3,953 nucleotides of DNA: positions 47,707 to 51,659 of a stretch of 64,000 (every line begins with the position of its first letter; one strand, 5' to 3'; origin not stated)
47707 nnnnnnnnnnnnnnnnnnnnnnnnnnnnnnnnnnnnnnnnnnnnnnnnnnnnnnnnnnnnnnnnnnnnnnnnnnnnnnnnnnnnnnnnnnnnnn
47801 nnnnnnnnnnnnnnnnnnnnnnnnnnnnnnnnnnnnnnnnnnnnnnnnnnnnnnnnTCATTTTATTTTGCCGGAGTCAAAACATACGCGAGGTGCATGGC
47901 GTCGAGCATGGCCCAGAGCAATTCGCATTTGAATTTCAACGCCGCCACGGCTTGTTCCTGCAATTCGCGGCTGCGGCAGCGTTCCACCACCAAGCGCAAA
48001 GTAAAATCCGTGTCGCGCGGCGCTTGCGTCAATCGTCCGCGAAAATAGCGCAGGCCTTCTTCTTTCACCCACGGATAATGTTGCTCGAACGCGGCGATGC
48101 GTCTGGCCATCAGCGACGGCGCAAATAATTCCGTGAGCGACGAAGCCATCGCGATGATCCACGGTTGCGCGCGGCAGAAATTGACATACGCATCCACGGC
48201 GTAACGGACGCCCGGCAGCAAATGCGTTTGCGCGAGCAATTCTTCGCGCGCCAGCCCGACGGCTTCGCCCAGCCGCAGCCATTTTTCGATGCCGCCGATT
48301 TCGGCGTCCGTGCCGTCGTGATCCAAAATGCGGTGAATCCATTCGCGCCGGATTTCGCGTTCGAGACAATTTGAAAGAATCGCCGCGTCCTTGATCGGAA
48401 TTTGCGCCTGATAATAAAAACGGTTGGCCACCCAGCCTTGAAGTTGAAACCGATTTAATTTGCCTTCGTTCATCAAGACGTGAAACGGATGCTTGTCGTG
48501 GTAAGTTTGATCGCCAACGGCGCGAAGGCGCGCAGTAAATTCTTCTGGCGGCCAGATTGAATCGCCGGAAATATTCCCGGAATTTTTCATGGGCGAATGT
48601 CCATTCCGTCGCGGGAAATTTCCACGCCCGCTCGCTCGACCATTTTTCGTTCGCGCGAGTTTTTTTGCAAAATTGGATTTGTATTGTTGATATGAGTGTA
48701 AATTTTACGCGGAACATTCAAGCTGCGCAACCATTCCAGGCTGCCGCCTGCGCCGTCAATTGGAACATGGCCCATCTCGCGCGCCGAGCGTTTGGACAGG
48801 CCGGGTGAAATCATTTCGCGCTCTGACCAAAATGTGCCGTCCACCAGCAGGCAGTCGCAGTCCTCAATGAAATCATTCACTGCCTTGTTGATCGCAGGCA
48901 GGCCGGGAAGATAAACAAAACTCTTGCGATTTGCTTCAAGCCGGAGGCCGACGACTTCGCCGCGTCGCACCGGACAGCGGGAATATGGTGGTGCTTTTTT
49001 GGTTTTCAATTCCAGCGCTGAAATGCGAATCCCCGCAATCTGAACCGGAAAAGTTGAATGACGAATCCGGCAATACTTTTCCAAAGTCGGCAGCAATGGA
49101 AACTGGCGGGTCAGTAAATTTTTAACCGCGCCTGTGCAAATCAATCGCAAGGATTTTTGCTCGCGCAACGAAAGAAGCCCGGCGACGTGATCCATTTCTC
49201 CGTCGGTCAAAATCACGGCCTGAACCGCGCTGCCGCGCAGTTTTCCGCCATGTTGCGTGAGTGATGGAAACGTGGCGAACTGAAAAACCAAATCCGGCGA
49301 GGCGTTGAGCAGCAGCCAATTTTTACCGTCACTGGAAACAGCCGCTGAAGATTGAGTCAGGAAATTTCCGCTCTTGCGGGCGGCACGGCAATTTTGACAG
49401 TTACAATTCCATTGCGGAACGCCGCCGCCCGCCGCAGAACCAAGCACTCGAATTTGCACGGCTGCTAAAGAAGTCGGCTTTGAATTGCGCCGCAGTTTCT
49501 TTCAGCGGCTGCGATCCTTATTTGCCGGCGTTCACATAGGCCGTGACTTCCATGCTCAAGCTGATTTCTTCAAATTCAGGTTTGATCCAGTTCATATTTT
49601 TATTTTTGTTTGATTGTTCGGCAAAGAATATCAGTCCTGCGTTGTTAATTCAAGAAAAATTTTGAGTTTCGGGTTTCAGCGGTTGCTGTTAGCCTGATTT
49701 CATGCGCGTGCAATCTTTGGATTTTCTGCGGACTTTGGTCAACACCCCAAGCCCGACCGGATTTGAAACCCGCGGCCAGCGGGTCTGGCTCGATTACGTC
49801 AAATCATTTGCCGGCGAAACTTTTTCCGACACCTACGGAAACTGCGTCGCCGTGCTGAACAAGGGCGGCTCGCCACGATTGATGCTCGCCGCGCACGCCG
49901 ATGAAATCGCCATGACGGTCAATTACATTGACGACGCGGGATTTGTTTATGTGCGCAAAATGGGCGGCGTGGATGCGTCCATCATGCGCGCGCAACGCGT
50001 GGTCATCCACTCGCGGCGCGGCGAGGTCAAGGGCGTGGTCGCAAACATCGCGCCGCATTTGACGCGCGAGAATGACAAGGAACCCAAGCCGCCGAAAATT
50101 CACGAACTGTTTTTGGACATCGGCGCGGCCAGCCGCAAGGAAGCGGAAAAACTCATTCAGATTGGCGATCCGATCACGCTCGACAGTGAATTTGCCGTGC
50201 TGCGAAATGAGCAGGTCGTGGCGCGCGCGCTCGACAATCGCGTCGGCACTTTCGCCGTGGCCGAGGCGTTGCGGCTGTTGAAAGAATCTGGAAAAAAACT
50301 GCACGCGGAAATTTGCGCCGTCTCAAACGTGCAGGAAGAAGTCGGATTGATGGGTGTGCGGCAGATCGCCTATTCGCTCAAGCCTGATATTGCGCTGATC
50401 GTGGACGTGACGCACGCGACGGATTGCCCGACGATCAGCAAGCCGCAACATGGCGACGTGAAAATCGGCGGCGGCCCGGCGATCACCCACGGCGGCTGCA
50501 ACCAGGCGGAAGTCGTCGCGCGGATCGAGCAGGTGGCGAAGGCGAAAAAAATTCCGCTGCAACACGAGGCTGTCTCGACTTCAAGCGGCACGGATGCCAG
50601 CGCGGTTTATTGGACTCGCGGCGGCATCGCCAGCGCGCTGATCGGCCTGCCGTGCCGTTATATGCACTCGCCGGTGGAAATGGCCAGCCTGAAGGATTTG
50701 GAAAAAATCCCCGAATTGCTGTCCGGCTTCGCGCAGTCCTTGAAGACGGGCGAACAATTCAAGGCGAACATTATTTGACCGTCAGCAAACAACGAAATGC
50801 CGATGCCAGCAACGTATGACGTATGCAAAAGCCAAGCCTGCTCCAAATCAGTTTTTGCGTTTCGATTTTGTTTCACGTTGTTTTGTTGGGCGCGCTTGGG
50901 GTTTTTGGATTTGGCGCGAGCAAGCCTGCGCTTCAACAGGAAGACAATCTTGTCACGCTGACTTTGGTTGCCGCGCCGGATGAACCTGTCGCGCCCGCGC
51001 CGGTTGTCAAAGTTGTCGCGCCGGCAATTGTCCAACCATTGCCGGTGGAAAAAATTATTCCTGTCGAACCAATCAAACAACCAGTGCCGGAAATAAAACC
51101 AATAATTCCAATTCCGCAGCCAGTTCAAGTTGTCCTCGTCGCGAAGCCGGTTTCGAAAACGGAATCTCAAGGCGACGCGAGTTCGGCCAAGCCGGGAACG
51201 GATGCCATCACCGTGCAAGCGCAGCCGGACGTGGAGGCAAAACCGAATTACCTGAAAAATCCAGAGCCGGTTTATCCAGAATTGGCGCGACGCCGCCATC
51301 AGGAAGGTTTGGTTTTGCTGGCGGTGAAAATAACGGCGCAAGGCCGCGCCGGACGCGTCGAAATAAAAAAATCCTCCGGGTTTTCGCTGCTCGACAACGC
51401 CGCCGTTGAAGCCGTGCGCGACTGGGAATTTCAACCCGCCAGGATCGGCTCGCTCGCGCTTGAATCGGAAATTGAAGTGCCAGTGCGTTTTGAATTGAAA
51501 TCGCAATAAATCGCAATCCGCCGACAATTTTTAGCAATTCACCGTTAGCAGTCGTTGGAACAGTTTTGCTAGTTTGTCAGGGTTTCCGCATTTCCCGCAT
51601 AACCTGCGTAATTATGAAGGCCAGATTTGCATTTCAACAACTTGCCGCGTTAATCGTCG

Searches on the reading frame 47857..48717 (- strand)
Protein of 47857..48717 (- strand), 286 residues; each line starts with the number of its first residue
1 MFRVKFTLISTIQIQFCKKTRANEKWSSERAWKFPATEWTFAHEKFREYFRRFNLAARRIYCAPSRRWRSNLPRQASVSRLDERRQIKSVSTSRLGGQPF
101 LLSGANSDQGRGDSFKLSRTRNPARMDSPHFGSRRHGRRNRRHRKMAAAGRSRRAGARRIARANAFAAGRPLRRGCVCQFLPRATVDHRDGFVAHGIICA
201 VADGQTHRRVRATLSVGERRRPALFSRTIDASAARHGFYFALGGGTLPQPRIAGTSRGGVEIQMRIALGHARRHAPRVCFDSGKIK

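Call 10: search_protein_families(library=pfam, proteins=[window:47857-48717:-], max_evalue=0.001)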
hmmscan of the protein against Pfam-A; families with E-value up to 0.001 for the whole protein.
window:47857-48717:- (286 aa): 0 families

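Call 13: search_protein_families(library=ncbifam, proteins=[window:47862-48590:-], max_evalue=0.01)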
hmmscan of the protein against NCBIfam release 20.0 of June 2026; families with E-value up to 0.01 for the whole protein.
window:47862-48590:- (242 aa): 2 families
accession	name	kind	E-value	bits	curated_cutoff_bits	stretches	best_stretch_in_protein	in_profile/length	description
TIGR02111.1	PQQ_syn_pqqC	equivalog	3.1e-100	334.5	240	1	15-238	3-226/239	pyrroloquinoline-quinone synthase PqqC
TIGR04305.1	fol_rel_CADD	subfamily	2.1e-17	63.5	200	1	32-232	15-210/212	CADD family putative folate metabolism protein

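Call 50: find_related_loci(query=window:47862-48590:-, collection=metagenome_contigs, flank=10000)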
Query window:47862-48590:- (242 aa) in metagenome_contigs; peptide patterns used: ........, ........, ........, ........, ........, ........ (x = any residue, [..] = any of these).
600 stretches matched a pattern (row limit reached: there are more); 593 encode a relative of the query (tblastn E <= 1e-3); the best 80 are kept; 80 distinct loci.
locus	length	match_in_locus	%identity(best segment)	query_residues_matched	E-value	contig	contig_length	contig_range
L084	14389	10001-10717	89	1-242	1e-147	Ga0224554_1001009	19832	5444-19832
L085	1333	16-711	92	8-239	2e-161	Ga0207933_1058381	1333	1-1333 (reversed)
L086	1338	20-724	86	7-242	7e-149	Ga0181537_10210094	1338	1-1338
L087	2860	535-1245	82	6-242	1e-139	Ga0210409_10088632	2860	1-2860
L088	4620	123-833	80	6-242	1e-133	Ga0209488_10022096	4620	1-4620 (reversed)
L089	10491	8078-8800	81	1-242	5e-132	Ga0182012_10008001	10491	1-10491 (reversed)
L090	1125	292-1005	80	1-242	2e-144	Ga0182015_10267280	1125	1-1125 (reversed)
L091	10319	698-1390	81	10-240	3e-130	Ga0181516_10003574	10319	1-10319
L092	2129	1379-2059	81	16-242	4e-137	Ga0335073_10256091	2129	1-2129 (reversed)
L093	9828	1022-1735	80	1-239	3e-128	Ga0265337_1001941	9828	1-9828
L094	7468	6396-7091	78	11-242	4e-126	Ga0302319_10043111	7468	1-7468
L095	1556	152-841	78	13-242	6e-135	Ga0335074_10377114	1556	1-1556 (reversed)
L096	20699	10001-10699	74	8-239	2e-118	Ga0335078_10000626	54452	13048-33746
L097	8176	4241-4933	68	9-238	3e-106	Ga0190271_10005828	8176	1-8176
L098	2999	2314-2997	69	6-232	9e-109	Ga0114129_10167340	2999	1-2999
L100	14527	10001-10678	64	11-236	2e-98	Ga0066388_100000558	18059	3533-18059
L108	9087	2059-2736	64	11-236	9e-96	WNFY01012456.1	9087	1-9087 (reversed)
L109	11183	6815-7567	61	12-240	1e-95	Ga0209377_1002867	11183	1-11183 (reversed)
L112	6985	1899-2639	61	12-236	8e-95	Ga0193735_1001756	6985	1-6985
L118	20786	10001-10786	58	12-241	3e-94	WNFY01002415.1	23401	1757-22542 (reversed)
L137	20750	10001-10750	58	12-236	3e-92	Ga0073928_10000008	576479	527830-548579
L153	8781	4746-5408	62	14-235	6e-91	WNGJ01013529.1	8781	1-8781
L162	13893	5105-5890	55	1-236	1e-90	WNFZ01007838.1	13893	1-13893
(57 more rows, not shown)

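Call 53: search_protein_families(library=pfam, proteins=[L100:12250-14187:-, L108:7110-8906:-, L109:9187-11130:-, L112:4092-6002:-, L118:17178-18884:-, L118:15277-17016:-, L137:12335-14107:-, L162:7493-9118:-, L096:12168-14978:+, L153:5484-7937:+], max_evalue=1)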
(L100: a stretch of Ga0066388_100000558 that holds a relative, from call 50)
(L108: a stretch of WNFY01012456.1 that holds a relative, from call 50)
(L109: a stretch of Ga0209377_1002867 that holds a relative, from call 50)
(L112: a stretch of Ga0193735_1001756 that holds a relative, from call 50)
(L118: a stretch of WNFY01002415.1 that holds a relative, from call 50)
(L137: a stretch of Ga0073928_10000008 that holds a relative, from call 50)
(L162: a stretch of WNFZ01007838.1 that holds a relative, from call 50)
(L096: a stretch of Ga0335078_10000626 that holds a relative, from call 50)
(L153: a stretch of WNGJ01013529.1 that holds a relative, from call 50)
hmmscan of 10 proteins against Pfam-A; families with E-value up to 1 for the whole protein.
L100:12250-14187:- (645 aa): 1 family
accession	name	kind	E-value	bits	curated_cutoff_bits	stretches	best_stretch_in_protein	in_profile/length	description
PF13360.13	PQQ_2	-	0.009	16.1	27.6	1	112-145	74-107/233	Outer membrane protein assembly factor BamB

L108:7110-8906:- (598 aa): 2 families
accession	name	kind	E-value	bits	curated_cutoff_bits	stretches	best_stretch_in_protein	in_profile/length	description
PF13360.13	PQQ_2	-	0.00077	19.6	27.6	1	90-122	74-106/233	Outer membrane protein assembly factor BamB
PF13570.13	Beta-prop_ACSF4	-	0.03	14.1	133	0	71-127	130-182/329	Beta-alanine-activating enzyme, beta-propeller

L109:9187-11130:- (647 aa): 1 family
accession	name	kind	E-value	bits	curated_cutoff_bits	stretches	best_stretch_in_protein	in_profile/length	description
PF13570.13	Beta-prop_ACSF4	-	0.03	14.1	133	0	107-165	128-182/329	Beta-alanine-activating enzyme, beta-propeller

L112:4092-6002:- (636 aa): 3 families
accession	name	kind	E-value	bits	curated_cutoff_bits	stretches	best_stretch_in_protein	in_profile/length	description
PF13360.13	PQQ_2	-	0.00096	19.3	27.6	1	142-321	73-214/233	Outer membrane protein assembly factor BamB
PF13570.13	Beta-prop_ACSF4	-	0.013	15.3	133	0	129-180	177-221/329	Beta-alanine-activating enzyme, beta-propeller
PF05132.19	RNA_pol_Rpc4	-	0.97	10.1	26.5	0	539-601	1-65/143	RNA polymerase III RPC4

L118:17178-18884:- (568 aa): 1 family
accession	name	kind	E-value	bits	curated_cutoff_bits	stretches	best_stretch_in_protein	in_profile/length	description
PF13360.13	PQQ_2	-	1.8e-06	28.2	27.6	1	99-279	72-215/233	Outer membrane protein assembly factor BamB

L118:15277-17016:- (579 aa): 2 families
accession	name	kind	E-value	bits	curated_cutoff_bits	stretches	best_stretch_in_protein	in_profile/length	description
PF13360.13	PQQ_2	-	0.0015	18.7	27.6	1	95-120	36-146/233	Outer membrane protein assembly factor BamB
PF24352.1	DUF7512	-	0.12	12.4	27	1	216-225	26-35/46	Family of unknown function (DUF7512)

L137:12335-14107:- (590 aa): 0 families

L162:7493-9118:- (541 aa): 5 families
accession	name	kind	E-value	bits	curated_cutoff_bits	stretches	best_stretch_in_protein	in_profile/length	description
PF13570.13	Beta-prop_ACSF4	-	4.8e-06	26.6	133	2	121-182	6-67/329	Beta-alanine-activating enzyme, beta-propeller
PF01011.28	PQQ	-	3.3e-05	23.2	26.7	1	136-164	59-87/595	Glucose/ethanol/alcohol dehydrogenase, beta-propeller domain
PF13360.13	PQQ_2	-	0.0021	18.2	27.6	1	136-163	35-62/233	Outer membrane protein assembly factor BamB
PF25293.1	Beta-prop_EMC1_N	-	0.14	12.3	34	1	131-159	28-56/219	EMC1 N-terminal beta-propeller domain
PF23727.1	Beta-prop_FAM234A_B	-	0.16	10.9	26.4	1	133-163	89-119/467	FAM234A/B beta-propeller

L096:12168-14978:+ (936 aa): 11 families
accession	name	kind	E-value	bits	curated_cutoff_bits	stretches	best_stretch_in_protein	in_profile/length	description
PF18099.7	CBM_35_2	-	1e-07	32.4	23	2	690-779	12-102/112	Carbohydrate binding module (family 35)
PF13360.13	PQQ_2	-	3.6e-06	27.2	27.6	1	138-169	31-61/233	Outer membrane protein assembly factor BamB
PF03422.21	CBM_6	-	2.4e-05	25.1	28.9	2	684-782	13-113/125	Carbohydrate binding module (family 6)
PF01011.28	PQQ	-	2.8e-05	23.5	26.7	1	141-284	57-195/595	Glucose/ethanol/alcohol dehydrogenase, beta-propeller domain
PF07495.19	Y_Y_Y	-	3e-05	24.3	26.6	1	839-866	28-50/65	Y_Y_Y domain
PF13570.13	Beta-prop_ACSF4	-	0.0031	17.4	133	1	113-173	124-177/329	Beta-alanine-activating enzyme, beta-propeller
PF09430.16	EMC7_beta-sandw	-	0.0032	18.1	26.6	0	708-725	30-47/122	ER membrane protein complex subunit 7, beta-sandwich domain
PF24421.1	Ig_J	-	0.0066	17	29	0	717-783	24-88/104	Tip attachment protein J, Ig-like domain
PF11741.13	AMIN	-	0.058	13.9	20.5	0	738-788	38-87/101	AMIN domain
PF11589.14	DUF3244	-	0.06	13.8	25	0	701-728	61-88/96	Domain of unknown function (DUF3244)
PF14686.12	fn3_3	-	0.13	12.5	24.4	0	704-722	35-50/75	Polysaccharide lyase family 4, domain II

L153:5484-7937:+ (817 aa): 1 family
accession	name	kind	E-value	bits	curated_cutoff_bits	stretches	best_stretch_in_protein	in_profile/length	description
PF13088.12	BNR_2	-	0.0029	17.4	31.4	0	652-734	172-258/277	BNR repeat-like domain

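Call 54: search_protein_families(library=ncbifam, proteins=[L100:12250-14187:-, L108:7110-8906:-, L109:9187-11130:-, L112:4092-6002:-, L118:17178-18884:-, L118:15277-17016:-, L137:12335-14107:-, L162:7493-9118:-, L096:12168-14978:+, L153:5484-7937:+], max_evalue=1)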
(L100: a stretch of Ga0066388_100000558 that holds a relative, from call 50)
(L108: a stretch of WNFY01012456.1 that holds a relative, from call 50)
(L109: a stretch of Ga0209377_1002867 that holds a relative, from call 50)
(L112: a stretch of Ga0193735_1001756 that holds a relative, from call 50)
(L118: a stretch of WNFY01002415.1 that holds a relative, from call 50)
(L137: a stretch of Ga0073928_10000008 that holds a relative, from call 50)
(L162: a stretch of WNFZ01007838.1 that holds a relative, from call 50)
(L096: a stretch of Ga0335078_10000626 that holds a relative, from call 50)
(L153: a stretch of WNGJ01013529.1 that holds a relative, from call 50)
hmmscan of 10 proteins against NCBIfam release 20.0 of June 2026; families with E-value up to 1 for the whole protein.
L100:12250-14187:- (645 aa): 5 families
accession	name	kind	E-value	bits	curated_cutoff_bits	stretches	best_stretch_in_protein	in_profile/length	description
NF052345.1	S_layer_anammox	exception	6.4e-06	23.8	1400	1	529-578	1283-1334/1596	Kustd1514 family S-layer glycoprotein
NF037973.1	metallo_SslE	exception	0.00014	19.4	3000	1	524-575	56-105/1519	lipoprotein metalloprotease SslE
NF033186.1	internalin_K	exception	0.00042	18.9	1100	1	527-559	509-543/604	class 1 internalin InlK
NF033845.1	MSCRAMM_ClfB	exception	0.11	10.4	999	1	525-556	549-580/871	MSCRAMM family adhesin clumping factor ClfB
NF008084.0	PRK10819.1-5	equivalog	0.97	9.3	315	0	524-557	65-99/249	TonB system transport protein TonB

L108:7110-8906:- (598 aa): 3 families
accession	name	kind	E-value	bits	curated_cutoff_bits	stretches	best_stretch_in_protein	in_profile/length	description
NF052676.1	YPYG_dom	domain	0.061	13.4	30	1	36-76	29-68/79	YPYG domain-containing protein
NF007964.0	PRK10684.1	equivalog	0.072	12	383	1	375-471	36-131/333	NADH oxidoreductase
NF033760.1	gliding_GltG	equivalog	0.14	10.7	650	1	476-587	74-190/650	adventurous gliding motility protein GltG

L109:9187-11130:- (647 aa): 3 families
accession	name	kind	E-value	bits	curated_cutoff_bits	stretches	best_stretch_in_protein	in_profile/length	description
NF033761.1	gliding_GltJ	equivalog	0.0035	16.5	450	1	529-635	389-500/671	adventurous gliding motility protein GltJ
NF007964.0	PRK10684.1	equivalog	0.0085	15.1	383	1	413-510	36-132/333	NADH oxidoreductase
NF004686.0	PRK06030.1-1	equivalog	0.07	13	148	1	8-59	41-91/151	hypothetical protein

L112:4092-6002:- (636 aa): 0 families

L118:17178-18884:- (568 aa): 0 families

L118:15277-17016:- (579 aa): 1 family
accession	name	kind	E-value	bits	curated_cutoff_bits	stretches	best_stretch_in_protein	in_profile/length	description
TIGR03300.1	assembly_YfgL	equivalog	0.0031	16.3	285.2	1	86-124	98-137/377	outer membrane protein assembly factor BamB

L137:12335-14107:- (590 aa): 0 families

L162:7493-9118:- (541 aa): 2 families
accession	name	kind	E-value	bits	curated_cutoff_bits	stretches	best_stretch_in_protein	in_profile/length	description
TIGR04528.1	acido_non_PQQ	subfamily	0.0071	15.1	650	1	131-169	430-468/493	acido-empty-quinoprotein group A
TIGR03300.1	assembly_YfgL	equivalog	0.011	14.5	285.2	1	131-163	102-134/377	outer membrane protein assembly factor BamB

L096:12168-14978:+ (936 aa): 4 families
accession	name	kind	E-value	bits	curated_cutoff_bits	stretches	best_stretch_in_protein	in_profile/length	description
NF058595.1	invert_tail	domain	1.3e-05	25.5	37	1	622-661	74-113/113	lipo-invert putative C-terminal anchoring domain-containing protein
NF008351.0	PRK11138.1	equivalog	0.0046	15.5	423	1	140-168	119-147/394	outer membrane protein assembly factor BamB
TIGR03769.1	P_ac_wall_RPT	domain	0.015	15.8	30.9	0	716-732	12-28/41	TIGR03769 domain-containing protein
TIGR02837.1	spore_II_R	equivalog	0.056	13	151.9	0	890-925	115-149/168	stage II sporulation protein R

L153:5484-7937:+ (817 aa): 1 family
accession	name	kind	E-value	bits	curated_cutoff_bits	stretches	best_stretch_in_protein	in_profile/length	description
NF001127.0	PRK00139.2-1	equivalog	0.027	13.2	997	1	118-168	88-137/520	UDP-N-acetylmuramoyl-L-alanyl-D-glutamate--2,6-diaminopimelate ligase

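Call 81: find_homologous_proteins(query=L137:12335-14062:-, max_evalue=1e-20)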
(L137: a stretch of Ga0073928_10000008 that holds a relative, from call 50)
Query L137:12335-14062:- (575 aa): 5090 proteins with E <= 1e-20 among 8000 candidates; the best 120 are listed.
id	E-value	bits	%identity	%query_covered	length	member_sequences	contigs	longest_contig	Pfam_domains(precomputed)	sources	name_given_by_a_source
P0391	0.0e+0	1284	100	100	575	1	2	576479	-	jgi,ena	-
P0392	0.0e+0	1125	89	99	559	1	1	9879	-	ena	-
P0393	0.0e+0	1114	89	99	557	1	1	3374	-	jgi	-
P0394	0.0e+0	1109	88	99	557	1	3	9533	-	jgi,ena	-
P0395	0.0e+0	1091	86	85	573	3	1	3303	-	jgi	jgi:hypothetical protein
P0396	0.0e+0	1090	86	85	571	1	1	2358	-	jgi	jgi:hypothetical protein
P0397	0.0e+0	1087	86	85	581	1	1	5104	-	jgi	jgi:hypothetical protein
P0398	0.0e+0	1080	86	85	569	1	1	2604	-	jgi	jgi:cell division septation protein DedD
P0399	0.0e+0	1079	86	85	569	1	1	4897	-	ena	-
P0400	0.0e+0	1079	86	85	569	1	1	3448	-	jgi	-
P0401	0.0e+0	1078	86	85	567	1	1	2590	-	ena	-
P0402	0.0e+0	1078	86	85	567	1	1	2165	-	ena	-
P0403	0.0e+0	1078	87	85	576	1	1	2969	-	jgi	jgi:hypothetical protein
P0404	0.0e+0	1078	87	85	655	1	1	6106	-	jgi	jgi:cell division septation protein DedD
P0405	0.0e+0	1076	85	85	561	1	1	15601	-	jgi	jgi:hypothetical protein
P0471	3.1e-291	985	84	85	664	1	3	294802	-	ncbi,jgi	ncbi:MAG TPA: hypothetical protein VGM65_06745 [Candidatus Udaeobacter sp.]|jgi:hypothetical protein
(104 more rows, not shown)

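Call 82: find_encoding_contigs(protein=P0471, flank=8000, max_places=2)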
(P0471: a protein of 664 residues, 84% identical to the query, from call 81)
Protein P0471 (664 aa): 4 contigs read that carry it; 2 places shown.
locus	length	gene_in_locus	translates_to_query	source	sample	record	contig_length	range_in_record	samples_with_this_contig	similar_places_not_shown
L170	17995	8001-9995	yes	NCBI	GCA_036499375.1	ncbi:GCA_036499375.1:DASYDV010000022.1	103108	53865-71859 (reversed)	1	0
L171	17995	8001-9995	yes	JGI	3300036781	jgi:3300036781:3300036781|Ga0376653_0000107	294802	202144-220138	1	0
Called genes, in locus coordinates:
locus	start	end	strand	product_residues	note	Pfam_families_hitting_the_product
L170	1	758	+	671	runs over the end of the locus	PF13506:Glyco_transf_21 (faint), PF00535:Glycos_transf_2, PF10111:Glyco_tranf_2_2, PF13641:Glyco_tranf_2_3, PF13632:Glyco_trans_2_3 (faint), PF00535:Glycos_transf_2, PF13641:Glyco_tranf_2_3, PF13712:Glyco_tranf_2_5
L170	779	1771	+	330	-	-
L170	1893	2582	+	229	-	PF01209:Ubie_methyltran (faint), PF13847:Methyltransf_31, PF08241:Methyltransf_11 (weak), PF08242:Methyltransf_12 (weak), PF13649:Methyltransf_25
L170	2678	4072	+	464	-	PF05694:SBP56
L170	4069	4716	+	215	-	-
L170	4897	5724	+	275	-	PF02569:Pantoate_ligase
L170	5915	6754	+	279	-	-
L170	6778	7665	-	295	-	PF01522:Polysacc_deac_1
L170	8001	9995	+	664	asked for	-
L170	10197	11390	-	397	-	PF04055:Radical_SAM, PF13186:SPASM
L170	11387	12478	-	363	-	PF03070:TENA_THI-4, PF05402:PqqD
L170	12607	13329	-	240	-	PF12706:Lactamase_B_2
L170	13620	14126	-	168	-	PF04239:DUF421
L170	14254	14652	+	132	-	PF02656:DUF202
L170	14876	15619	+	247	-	-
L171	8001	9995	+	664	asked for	-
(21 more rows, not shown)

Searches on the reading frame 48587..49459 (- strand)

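Call 10: search_protein_families(library=pfam, proteins=[window:48587-49459:-], max_evalue=0.001)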
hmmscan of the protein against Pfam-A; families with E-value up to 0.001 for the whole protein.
window:48587-49459:- (290 aa): 1 family
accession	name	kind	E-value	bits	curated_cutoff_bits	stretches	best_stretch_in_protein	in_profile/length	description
PF12706.13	Lactamase_B_2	-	1.6e-34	119.7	27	1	47-257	1-200/200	Beta-lactamase superfamily domain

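Call 13: search_protein_families(library=ncbifam, proteins=[window:48587-49459:-], max_evalue=0.01)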
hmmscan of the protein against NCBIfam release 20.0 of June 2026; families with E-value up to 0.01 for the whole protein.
window:48587-49459:- (290 aa): 4 families
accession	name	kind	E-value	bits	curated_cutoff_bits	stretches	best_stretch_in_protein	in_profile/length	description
TIGR02108.2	PQQ_syn_pqqB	equivalog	1.2e-104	349.9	245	1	2-289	1-297/298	pyrroloquinoline quinone biosynthesis protein PqqB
NF002553.0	PRK02113.1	equivalog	9.2e-10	38.4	386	1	1-107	1-95/252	MBL fold metallo-hydrolase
NF038231.1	MBL_Geo_Pelo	equivalog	2.6e-09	37.1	360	1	3-104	2-91/250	GPMC system MBL fold metallohydrolase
TIGR03307.1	PhnP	equivalog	3.2e-09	36.5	272.25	1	1-100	1-88/249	phosphonate metabolism protein PhnP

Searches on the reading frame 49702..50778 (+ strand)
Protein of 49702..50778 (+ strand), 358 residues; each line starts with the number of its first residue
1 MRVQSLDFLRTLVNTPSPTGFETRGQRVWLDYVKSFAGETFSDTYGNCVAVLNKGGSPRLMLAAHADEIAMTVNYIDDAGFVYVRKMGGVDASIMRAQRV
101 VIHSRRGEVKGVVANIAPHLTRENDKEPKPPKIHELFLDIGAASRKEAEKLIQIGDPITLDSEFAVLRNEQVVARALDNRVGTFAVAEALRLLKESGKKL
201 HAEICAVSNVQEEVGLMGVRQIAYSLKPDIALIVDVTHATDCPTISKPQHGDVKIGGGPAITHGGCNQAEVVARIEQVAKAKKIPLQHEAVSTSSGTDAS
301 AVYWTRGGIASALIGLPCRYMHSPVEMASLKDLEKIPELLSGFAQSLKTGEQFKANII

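Call 10: search_protein_families(library=pfam, proteins=[window:49702-50778:+], max_evalue=0.001)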
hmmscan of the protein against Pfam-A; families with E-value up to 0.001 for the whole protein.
window:49702-50778:+ (358 aa): 4 families
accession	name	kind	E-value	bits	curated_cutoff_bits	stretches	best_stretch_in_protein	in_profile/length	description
PF05343.19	Peptidase_M42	-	7e-84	281.8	23.2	1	46-338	1-291/292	M42 glutamyl aminopeptidase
PF01546.33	Peptidase_M20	-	2.4e-09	37.9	24.6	1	172-344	28-204/206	Peptidase family M20/M25/M40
PF02127.20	Peptidase_M18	-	2.8e-09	36.8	24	1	268-343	354-431/432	Aminopeptidase I zinc metalloprotease (M18)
PF04389.22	Peptidase_M28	-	4.5e-05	23.7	21.3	0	176-227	30-80/193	Peptidase family M28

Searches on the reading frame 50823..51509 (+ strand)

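Call 10: search_protein_families(library=pfam, proteins=[window:50823-51509:+], max_evalue=0.001)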
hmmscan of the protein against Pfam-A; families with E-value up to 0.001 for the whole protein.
window:50823-51509:+ (228 aa): 1 family
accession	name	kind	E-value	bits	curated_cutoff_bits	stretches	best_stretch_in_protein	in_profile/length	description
PF03544.19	TonB_C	-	6.5e-21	75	24.6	1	147-225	1-79/79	Gram-negative bacterial TonB protein C-terminal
